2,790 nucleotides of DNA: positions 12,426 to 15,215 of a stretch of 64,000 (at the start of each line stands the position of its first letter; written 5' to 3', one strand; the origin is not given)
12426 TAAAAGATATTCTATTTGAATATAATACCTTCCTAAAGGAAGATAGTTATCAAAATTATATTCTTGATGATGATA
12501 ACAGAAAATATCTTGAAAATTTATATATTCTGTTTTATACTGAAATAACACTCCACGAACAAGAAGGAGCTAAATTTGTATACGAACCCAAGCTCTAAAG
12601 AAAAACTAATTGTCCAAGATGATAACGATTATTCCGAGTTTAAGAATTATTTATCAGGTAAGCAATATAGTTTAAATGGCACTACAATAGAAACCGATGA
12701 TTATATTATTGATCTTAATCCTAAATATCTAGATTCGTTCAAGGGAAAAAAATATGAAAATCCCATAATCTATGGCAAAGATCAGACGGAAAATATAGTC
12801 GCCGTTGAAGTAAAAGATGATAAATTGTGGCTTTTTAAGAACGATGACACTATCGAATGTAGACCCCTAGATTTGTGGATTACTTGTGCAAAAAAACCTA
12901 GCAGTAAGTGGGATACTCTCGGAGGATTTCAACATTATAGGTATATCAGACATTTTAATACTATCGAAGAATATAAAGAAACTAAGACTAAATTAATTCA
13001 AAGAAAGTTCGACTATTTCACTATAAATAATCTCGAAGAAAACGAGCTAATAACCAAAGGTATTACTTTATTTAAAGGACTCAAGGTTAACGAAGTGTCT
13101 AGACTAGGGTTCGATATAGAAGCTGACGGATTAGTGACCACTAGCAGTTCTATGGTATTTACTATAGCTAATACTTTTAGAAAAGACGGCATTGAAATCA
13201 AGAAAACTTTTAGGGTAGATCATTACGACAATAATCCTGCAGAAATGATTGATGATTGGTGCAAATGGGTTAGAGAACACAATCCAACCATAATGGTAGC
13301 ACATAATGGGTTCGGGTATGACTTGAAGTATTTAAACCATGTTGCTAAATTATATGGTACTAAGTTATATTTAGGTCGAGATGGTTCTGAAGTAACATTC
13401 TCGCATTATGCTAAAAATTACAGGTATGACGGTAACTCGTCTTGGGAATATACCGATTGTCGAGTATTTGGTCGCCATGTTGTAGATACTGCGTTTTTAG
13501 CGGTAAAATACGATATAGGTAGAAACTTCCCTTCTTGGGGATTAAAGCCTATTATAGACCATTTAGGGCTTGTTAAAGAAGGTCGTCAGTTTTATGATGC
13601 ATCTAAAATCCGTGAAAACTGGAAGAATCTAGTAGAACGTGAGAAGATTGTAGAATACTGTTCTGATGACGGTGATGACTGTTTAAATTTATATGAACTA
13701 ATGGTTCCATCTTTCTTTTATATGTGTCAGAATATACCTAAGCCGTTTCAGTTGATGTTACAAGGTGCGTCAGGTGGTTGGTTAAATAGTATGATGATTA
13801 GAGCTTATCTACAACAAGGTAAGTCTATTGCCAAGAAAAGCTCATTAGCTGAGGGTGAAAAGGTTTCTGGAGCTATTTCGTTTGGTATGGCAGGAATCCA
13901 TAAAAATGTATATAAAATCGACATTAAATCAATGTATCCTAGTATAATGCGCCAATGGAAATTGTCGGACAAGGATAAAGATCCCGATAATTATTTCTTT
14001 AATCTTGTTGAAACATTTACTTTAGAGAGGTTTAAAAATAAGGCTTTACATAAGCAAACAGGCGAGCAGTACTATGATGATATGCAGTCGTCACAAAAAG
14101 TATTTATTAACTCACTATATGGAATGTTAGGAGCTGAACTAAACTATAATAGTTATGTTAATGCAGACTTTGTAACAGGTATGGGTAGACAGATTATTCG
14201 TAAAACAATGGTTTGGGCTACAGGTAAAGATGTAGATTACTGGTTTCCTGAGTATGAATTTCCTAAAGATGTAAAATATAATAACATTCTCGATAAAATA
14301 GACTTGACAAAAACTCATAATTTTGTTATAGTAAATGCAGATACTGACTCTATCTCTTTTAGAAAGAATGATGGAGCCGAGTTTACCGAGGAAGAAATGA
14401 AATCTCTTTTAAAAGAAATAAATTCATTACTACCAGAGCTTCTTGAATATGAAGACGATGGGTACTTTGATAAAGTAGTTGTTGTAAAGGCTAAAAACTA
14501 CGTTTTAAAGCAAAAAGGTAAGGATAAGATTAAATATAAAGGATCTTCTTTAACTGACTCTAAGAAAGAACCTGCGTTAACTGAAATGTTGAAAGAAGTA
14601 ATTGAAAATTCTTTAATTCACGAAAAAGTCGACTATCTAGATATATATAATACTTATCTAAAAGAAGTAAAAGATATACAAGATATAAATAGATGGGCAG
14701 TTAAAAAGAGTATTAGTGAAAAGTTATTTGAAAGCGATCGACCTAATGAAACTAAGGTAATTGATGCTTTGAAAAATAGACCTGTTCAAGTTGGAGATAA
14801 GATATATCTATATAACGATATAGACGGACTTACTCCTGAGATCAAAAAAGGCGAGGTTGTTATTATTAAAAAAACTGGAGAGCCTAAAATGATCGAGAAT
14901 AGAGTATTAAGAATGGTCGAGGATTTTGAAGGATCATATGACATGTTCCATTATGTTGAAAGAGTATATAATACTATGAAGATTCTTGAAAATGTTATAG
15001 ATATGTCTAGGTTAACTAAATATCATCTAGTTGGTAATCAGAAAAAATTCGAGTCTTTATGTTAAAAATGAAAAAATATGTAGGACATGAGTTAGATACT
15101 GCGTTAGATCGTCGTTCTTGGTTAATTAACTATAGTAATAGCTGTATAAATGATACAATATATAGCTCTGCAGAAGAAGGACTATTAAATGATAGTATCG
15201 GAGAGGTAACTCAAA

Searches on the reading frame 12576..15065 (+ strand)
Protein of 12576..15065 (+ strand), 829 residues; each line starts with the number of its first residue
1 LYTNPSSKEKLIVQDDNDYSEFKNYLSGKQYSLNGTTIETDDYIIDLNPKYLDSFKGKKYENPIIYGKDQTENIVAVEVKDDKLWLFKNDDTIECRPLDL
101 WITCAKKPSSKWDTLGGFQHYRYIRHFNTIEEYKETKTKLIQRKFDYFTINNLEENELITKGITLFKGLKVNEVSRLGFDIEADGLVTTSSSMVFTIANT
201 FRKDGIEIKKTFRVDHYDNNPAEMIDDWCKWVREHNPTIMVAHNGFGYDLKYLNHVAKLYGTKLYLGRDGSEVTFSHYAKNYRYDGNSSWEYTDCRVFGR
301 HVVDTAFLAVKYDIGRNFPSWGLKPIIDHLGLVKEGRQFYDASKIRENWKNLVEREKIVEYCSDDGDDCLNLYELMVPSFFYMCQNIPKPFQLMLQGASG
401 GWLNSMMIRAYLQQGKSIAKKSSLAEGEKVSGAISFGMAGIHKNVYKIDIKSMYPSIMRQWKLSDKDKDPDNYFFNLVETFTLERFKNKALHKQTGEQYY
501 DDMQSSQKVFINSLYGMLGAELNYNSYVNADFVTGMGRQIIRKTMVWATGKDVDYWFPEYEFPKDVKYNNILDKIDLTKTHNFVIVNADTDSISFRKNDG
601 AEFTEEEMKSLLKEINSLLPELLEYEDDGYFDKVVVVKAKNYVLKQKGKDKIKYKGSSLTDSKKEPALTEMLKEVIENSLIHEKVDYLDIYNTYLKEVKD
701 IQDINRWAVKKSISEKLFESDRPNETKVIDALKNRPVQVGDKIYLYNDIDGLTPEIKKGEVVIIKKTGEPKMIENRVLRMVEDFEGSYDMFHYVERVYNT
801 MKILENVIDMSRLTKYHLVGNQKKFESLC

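Call 8: search_protein_families(library=pfam, proteins=[window:12576-15065:+], max_evalue=0.01)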
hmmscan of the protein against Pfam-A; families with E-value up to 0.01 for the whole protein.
window:12576-15065:+ (829 aa): 2 families
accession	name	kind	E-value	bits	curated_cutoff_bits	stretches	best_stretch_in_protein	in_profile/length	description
PF00136.26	DNA_pol_B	-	2.7e-14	53.3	23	1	493-743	143-403/453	DNA polymerase family B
PF03104.25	DNA_pol_B_exo1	-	4.2e-09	36.6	23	1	173-324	89-240/242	DNA polymerase family B, exonuclease domain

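Call 15: search_dna_similar(query=window:12576-15065:+, collection=phages, mode=protein, max_rows=15)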
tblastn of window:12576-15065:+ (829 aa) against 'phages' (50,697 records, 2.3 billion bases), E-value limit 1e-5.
Records with a match: 17; places in all: 17; records where one place covers at least 80% of the query: 0.
Best place of each record, by identity: <60% 17.
By first word of the organism name: Salinibacter 10; Nostoc 3; Anabaena 3; Dolichospermum 1.
By host as written in the record: Salinibacter ruber M31 4; Salinibacter ruber M8 4; - 3; Nostoc sp. PCC7210 2; Nostoc sp. FACHB-596 1; Nostoc sp. PCC 7120 = FACHB-418 1; Dolichospermum flos-aquae 1; Anabaena sp. PCC 7120 1.
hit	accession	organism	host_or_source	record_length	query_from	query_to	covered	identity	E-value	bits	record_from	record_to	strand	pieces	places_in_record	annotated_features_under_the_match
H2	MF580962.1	Salinibacter virus M31CR41-3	Salinibacter ruber M31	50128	64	700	77%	24.1%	9e-27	124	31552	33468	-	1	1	DNA polymerase elongation subunit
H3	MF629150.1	Salinibacter phage SRUTV-1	-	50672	64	700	77%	24.1%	9e-27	124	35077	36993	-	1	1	DNA polymerase elongation subunit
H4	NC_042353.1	Salinibacter phage SRUTV-1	-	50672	64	700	77%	24.1%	9e-27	124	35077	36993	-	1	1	DNA polymerase elongation subunit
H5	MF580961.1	Salinibacter phage M31CR41-2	Salinibacter ruber M31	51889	64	700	77%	24.1%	9e-27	124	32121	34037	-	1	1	DNA polymerase elongation subunit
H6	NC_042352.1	Salinibacter phage M31CR41-2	Salinibacter ruber M31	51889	64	700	77%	24.1%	9e-27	124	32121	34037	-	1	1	DNA polymerase elongation subunit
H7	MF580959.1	Salinibacter phage M8CRM-1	Salinibacter ruber M8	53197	65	643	70%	25.7%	1e-47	190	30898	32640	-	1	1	DNA polymerase elongation subunit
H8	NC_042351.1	Salinibacter phage M8CRM-1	Salinibacter ruber M8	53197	65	643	70%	25.7%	1e-47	190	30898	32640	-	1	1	DNA polymerase elongation subunit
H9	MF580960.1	Salinibacter phage M31CC-1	Salinibacter ruber M31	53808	65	643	70%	25.5%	3e-47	189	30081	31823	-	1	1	DNA polymerase elongation subunit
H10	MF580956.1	Salinibacter phage M8CC-19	Salinibacter ruber M8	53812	65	643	70%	25.5%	3e-47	189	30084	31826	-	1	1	DNA polymerase elongation subunit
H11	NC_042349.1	Salinibacter phage M8CC-19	Salinibacter ruber M8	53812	65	643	70%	25.5%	3e-47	189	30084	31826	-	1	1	DNA polymerase elongation subunit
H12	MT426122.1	Nostoc phage YongM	Nostoc sp. FACHB-596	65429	172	542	45%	25.8%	4e-15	86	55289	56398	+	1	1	DNA polymerase delta catalytic subunit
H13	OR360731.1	Anabaena phage A-1(L)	Nostoc sp. PCC 7120 = FACHB-418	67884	172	542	45%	25.2%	1e-15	88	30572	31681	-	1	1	DNA polymerase delta catalytic subunit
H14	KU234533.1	Nostoc phage A1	Nostoc sp. PCC7210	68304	172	542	45%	25.2%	1e-15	88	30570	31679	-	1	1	DNA polymerase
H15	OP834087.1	Anabaena phage YongM2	Anabaena flos-aquae FACHB-418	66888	172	542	45%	25.2%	5e-15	86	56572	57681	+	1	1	DNA polymerase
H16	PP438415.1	Dolichospermum phage Dfl-JY23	Dolichospermum flos-aquae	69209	172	545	45%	24.9%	1e-14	85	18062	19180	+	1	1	DNA polymerase delta catalytic subunit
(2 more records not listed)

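Call 52: find_related_loci(query=window:12576-15065:+, collection=viral_contigs, flank=10000)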
Query window:12576-15065:+ (829 aa) in viral_contigs; peptide patterns used: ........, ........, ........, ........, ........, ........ (x = any residue, [..] = any of these).
3 stretches matched a pattern; 1 encode a relative of the query (tblastn E <= 1e-3); 1 distinct loci.
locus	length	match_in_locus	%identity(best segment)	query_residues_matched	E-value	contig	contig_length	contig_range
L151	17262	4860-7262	46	13-813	0e+0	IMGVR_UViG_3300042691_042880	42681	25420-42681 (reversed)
